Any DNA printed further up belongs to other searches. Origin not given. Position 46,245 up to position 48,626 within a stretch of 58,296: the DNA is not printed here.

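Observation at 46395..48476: CBM48 glycogen-binding module fused to the N-terminus of a predicted outer-membrane beta-barrel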

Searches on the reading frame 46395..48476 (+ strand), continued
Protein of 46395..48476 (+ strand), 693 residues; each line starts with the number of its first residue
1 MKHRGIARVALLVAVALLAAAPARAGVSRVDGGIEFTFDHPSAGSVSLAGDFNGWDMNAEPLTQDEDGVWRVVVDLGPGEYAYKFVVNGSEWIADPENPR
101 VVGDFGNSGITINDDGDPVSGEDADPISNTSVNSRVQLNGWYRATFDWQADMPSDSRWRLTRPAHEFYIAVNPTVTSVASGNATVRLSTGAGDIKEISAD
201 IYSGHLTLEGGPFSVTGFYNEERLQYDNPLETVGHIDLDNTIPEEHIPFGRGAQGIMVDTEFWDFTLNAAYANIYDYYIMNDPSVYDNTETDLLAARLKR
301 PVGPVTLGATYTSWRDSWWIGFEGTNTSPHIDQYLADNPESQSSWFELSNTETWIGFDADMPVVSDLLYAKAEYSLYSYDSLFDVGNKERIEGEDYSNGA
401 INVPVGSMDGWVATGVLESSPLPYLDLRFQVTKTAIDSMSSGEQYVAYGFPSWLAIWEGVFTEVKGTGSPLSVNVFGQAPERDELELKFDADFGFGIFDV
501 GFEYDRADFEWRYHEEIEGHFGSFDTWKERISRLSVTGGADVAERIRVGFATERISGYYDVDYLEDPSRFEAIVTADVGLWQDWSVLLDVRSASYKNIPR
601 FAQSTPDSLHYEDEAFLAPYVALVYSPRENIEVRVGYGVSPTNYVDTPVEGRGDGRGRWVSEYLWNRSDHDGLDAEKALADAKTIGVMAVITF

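Call 54: find_encoding_contigs(protein=P0266, flank=10000, max_places=1)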
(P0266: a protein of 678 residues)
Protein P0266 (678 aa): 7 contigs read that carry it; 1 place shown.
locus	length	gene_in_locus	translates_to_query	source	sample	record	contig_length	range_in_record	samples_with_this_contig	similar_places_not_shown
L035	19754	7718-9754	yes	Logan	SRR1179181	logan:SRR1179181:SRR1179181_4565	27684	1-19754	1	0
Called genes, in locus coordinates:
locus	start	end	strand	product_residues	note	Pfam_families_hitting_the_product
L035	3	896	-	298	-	?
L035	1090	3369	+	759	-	PF01547:SBP_bac_1, PF13416:SBP_bac_8, PF00528:BPD_transp_1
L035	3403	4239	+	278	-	PF00528:BPD_transp_1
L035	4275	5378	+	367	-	PF13860:FlgD_ig (weak)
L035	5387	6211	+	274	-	PF11751:PorP_SprF (weak)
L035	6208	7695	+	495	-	-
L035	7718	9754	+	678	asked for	PF02922:CBM_48, PF16561:AMPK1_CBM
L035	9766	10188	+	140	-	-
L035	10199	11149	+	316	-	PF13620:CarboxypepD_reg (weak)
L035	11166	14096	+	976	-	PF02922:CBM_48, PF16561:AMPK1_CBM, PF16561:AMPK1_CBM, PF02922:CBM_48 (weak), PF16561:AMPK1_CBM, PF00128:Alpha-amylase, PF16657:Malt_amylase_C (weak), PF22026:Alpha-amylase_C_2 (weak), +2 more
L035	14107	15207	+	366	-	PF00005:ABC_tran, PF02463:SMC_N (weak), PF13304:AAA_21 (faint), PF17912:OB_MalK, PF08402:TOBE_2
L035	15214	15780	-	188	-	PF00881:Nitroreductase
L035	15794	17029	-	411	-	PF00155:Aminotran_1_2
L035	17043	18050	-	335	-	PF00106:adh_short (weak), PF01073:3Beta_HSD, PF01370:Epimerase, PF02719:Polysacc_synt_2, PF04321:RmlD_sub_bind, PF08659:KR (weak), PF13460:NAD_binding_10 (weak), PF16363:GDP_Man_Dehyd, +1 more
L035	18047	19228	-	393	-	PF00696:AA_kinase, PF01842:ACT (faint), PF13840:ACT_7, PF22468:ACT_9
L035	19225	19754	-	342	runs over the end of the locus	PF01118:Semialdhyde_dh, PF02774:Semialdhyde_dhC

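Call 55: find_encoding_contigs(protein=P0261, flank=10000, max_places=1)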
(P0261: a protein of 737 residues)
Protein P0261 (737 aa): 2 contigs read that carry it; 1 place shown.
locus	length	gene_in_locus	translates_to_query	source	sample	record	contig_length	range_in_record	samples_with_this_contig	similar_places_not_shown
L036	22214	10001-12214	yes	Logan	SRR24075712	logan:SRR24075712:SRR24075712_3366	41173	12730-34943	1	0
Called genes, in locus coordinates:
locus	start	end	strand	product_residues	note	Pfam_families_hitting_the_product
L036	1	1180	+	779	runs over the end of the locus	PF02366:PMT (weak), PF13231:PMT_2, PF13428:TPR_14 (faint), PF13429:TPR_15 (faint), PF14559:TPR_19 (faint), PF07719:TPR_2 (faint), PF13432:TPR_16 (faint), PF13371:TPR_9 (weak)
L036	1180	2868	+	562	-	-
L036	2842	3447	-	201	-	PF12804:NTP_transf_3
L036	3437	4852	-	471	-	PF01554:MatE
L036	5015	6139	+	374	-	PF07745:Glyco_hydro_53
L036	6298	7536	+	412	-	-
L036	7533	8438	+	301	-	-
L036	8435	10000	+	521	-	-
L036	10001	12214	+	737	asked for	PF02922:CBM_48, PF16561:AMPK1_CBM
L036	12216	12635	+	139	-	PF16561:AMPK1_CBM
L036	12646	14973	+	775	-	PF02922:CBM_48 (faint), PF16561:AMPK1_CBM (faint), PF13620:CarboxypepD_reg, PF22904:NOMO1-like_2nd (faint), PF13715:CarbopepD_reg_2 (faint), PF17210:SdrD_B (faint), PF14686:fn3_3 (faint), PF13620:CarboxypepD_reg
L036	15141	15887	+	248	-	PF22058:X25_BaPul_like (faint)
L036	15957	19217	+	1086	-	PF00128:Alpha-amylase, PF02806:Alpha-amylase_C (weak), PF13860:FlgD_ig (weak)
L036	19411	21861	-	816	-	PF02922:CBM_48, PF00128:Alpha-amylase, PF02806:Alpha-amylase_C, PF13860:FlgD_ig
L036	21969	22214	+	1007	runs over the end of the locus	PF16561:AMPK1_CBM, PF17967:Pullulanase_N2, PF02922:CBM_48, PF11852:Pullul_strch_C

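Call 56: find_encoding_contigs(protein=P0364, flank=10000, max_places=1)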
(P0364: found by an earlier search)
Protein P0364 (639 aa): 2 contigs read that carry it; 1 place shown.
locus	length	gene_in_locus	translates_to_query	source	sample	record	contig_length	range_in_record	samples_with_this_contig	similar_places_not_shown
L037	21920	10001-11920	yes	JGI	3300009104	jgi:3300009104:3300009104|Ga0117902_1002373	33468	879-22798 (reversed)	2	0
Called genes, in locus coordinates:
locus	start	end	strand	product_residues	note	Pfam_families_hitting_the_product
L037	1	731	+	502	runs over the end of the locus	PF02446:Glyco_hydro_77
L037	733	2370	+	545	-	PF00343:Phosphorylase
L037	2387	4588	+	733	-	PF01547:SBP_bac_1, PF13416:SBP_bac_8, PF00528:BPD_transp_1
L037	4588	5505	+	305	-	PF00528:BPD_transp_1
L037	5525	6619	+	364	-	PF02463:SMC_N (weak), PF03215:Rad17 (weak), PF00005:ABC_tran, PF13304:AAA_21 (faint), PF17912:OB_MalK (weak)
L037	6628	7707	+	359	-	-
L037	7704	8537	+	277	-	-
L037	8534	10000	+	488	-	-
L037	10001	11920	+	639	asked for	PF02922:CBM_48, PF16561:AMPK1_CBM, PF22058:X25_BaPul_like (weak)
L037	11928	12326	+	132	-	PF16561:AMPK1_CBM (weak)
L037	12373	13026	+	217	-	PF02922:CBM_48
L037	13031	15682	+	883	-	PF02922:CBM_48 (faint), PF16561:AMPK1_CBM, PF22058:X25_BaPul_like (faint), PF16561:AMPK1_CBM, PF02903:Alpha-amylase_N (weak), PF00128:Alpha-amylase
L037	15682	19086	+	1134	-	PF00404:Dockerin_1 (faint), PF03065:Glyco_hydro_57 (weak), PF22058:X25_BaPul_like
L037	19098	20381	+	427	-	PF05935:Arylsulfotrans, PF14269:Arylsulfotran_2, PF00404:Dockerin_1 (weak)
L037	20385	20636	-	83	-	-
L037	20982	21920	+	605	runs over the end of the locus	?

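Call 58: search_protein_families(library=pfam, proteins=[P0030, P0035], max_evalue=1)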
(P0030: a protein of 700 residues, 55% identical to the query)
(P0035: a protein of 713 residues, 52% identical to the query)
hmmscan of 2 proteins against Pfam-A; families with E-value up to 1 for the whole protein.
P0030 (700 aa): 4 families
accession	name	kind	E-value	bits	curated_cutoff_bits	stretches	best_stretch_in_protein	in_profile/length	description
PF16561.11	AMPK1_CBM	-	1.6e-10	41.4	26.8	1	34-99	11-73/85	Glycogen recognition site of AMP-activated protein kinase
PF02922.24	CBM_48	-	1.9e-10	41.4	22.4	1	23-87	11-81/83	Carbohydrate-binding module 48 (Isoamylase N-terminal domain)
PF00593.30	TonB_dep_Rec_b-barrel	-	3.7e-06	27.5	27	1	481-645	57-238/436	TonB dependent receptor-like, beta-barrel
PF22058.2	X25_BaPul_like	-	0.0035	17.8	27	1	41-83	13-56/87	Pullulanase X25 domain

P0035 (713 aa): 4 families
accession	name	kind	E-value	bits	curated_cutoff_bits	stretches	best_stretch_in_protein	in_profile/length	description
PF16561.11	AMPK1_CBM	-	2.1e-09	37.9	26.8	1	44-109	11-73/85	Glycogen recognition site of AMP-activated protein kinase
PF02922.24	CBM_48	-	1.4e-06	28.9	22.4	1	33-97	11-81/83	Carbohydrate-binding module 48 (Isoamylase N-terminal domain)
PF00593.30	TonB_dep_Rec_b-barrel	-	1.7e-05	25.3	27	1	497-658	66-238/436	TonB dependent receptor-like, beta-barrel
PF22058.2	X25_BaPul_like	-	0.0015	19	27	1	52-94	14-57/87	Pullulanase X25 domain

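Call 68: list_cluster_members(proteins=[P0225, P0226, P0228, P0230, P0232, P0263, P0265, P0271, P0274, P0278])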
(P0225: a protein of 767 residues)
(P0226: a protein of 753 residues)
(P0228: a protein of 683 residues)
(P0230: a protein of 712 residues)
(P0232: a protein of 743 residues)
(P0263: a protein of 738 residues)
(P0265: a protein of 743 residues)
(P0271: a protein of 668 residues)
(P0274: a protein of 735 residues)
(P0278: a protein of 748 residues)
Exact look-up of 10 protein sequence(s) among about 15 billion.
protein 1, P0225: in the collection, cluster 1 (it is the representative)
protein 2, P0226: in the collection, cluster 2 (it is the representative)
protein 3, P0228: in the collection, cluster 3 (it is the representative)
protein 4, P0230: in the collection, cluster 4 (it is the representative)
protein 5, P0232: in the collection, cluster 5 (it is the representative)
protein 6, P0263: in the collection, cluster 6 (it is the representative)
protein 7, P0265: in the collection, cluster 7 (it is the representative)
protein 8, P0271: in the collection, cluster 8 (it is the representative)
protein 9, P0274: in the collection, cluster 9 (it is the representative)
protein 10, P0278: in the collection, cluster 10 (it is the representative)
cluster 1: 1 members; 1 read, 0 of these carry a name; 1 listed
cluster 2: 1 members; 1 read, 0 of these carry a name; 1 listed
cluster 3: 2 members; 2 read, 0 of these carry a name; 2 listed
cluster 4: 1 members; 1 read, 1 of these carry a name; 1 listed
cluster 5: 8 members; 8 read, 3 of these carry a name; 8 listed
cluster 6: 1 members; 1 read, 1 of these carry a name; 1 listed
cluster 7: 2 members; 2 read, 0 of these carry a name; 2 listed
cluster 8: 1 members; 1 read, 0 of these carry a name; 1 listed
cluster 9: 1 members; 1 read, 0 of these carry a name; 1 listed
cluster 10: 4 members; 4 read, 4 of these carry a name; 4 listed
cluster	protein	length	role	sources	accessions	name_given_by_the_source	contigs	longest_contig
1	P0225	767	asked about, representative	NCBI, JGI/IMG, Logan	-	-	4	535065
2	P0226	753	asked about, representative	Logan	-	-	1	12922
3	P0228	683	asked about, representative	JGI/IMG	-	-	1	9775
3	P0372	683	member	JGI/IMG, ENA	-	-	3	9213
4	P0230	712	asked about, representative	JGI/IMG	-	hypothetical protein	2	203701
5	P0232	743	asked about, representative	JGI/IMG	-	-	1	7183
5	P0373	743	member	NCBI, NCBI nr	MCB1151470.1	isoamylase early set domain-containing protein [bacterium]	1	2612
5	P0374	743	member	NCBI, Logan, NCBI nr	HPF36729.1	MAG TPA: isoamylase early set domain-containing protein [Candidatus Krumholzibacteria ... | isoamylase early set domain-containing protein [Candidatus Krumholzibacteria bacterium]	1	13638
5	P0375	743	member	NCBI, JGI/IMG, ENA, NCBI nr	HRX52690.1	MAG TPA: isoamylase early set domain-containing protein [Candidatus Krumholzibacteria ... | isoamylase early set domain-containing protein [Candidatus Krumholzibacteria bacterium]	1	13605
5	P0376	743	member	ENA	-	-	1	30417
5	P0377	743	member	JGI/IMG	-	-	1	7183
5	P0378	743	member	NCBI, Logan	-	-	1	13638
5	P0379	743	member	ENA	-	-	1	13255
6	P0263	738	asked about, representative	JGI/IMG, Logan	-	hypothetical protein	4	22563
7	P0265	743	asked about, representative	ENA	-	-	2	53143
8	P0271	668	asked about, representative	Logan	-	-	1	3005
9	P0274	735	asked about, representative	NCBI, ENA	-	-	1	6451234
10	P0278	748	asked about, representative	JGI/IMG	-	hypothetical protein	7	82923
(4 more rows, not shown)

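Call 69: find_encoding_contigs(protein=P0274, flank=10000, max_places=1)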
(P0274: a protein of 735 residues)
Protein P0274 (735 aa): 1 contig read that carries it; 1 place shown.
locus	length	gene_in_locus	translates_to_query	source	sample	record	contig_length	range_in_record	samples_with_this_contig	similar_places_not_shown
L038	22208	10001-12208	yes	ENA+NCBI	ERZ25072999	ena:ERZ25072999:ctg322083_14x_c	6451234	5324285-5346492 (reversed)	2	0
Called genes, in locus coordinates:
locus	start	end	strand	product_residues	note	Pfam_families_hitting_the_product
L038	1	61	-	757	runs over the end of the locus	PF08309:LVIVD, PF13860:FlgD_ig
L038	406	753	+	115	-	-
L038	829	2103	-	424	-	PF00128:Alpha-amylase, PF14871:GHL6 (weak), PF00128:Alpha-amylase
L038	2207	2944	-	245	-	PF22058:X25_BaPul_like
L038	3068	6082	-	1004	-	PF02922:CBM_48, PF16561:AMPK1_CBM, PF22058:X25_BaPul_like (weak), PF16561:AMPK1_CBM, PF02922:CBM_48, PF16561:AMPK1_CBM, PF00128:Alpha-amylase, PF16657:Malt_amylase_C, +3 more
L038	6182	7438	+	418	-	-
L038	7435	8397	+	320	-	-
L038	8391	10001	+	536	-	-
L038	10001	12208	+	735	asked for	PF02922:CBM_48, PF16561:AMPK1_CBM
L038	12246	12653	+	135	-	PF02922:CBM_48 (faint), PF16561:AMPK1_CBM (weak)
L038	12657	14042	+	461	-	PF09430:EMC7_beta-sandw (faint), PF13620:CarboxypepD_reg (weak), PF14686:fn3_3 (faint), PF13620:CarboxypepD_reg, PF13715:CarbopepD_reg_2 (weak)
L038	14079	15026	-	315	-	PF01370:Epimerase, PF13460:NAD_binding_10 (weak), PF16363:GDP_Man_Dehyd (weak)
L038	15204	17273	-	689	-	PF13860:FlgD_ig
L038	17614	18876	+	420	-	PF01547:SBP_bac_1, PF13416:SBP_bac_8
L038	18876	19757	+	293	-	PF00528:BPD_transp_1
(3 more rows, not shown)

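Call 75: search_protein_families(library=ncbifam, proteins=[L035:5019-5378:+, L037:7348-7707:+], max_evalue=1)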
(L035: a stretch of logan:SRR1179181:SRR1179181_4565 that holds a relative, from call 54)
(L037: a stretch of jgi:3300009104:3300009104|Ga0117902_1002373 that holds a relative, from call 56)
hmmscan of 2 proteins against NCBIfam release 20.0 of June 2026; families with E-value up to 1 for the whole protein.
L035:5019-5378:+ (119 aa): 11 families
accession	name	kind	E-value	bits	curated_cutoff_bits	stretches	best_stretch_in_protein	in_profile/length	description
TIGR04183.1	Por_Secre_tail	domain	1.9e-05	24.5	23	1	33-111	4-67/72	T9SS type A sorting domain-containing protein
NF033707.1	T9SS_sortase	equivalog_domain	2.1e-05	22.3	420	1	51-106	1024-1079/1095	type IX secretion system sortase PorU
NF009276.0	PRK12633.1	equivalog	9.2e-05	22.3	383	1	50-105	129-182/234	flagellar basal body rod modification protein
NF009453.0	PRK12813.1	equivalog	0.0013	18.3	264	1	67-111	136-181/223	flagellar basal body rod modification protein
NF009452.0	PRK12812.1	equivalog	0.0014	17.9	258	1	55-103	157-206/289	flagellar basal body rod modification protein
NF004496.1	PRK05842.1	equivalog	0.0025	17.1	250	1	55-102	171-218/271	flagellar hook assembly protein FlgD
NF052228.1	T9SS_PorZ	equivalog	0.0067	14.9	260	1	81-118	719-756/757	type IX secretion system anionic LPS delivery protein PorZ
NF005176.1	PRK06655.1-1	equivalog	0.0077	16.2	230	1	47-106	94-152/197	flagellar hook assembly protein FlgD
NF033708.1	T9SS_Cterm_ChiA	domain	0.028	14.3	40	0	55-75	5-25/55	T9SS sorting signal type C domain-containing protein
TIGR03544.1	DivI1A_domain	domain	0.09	12.5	22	1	17-38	2-24/34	DivIVA domain-containing protein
NF007361.0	PRK09857.1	equivalog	0.12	11.9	583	1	48-96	31-79/292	recombination-promoting nuclease RpnA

L037:7348-7707:+ (119 aa): 5 families
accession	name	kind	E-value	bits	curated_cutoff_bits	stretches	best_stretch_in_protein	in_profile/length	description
NF052228.1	T9SS_PorZ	equivalog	0.00072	18.1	260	1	56-118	696-756/757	type IX secretion system anionic LPS delivery protein PorZ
NF005176.1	PRK06655.1-1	equivalog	0.0042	17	230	1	45-105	88-150/197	flagellar hook assembly protein FlgD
NF033707.1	T9SS_sortase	equivalog_domain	0.0076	13.9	420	1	42-108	1007-1081/1095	type IX secretion system sortase PorU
NF009452.0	PRK12812.1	equivalog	0.016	14.4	258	1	42-100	136-202/289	flagellar basal body rod modification protein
TIGR04183.1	Por_Secre_tail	domain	0.047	13.7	23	1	45-111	9-67/72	T9SS type A sorting domain-containing protein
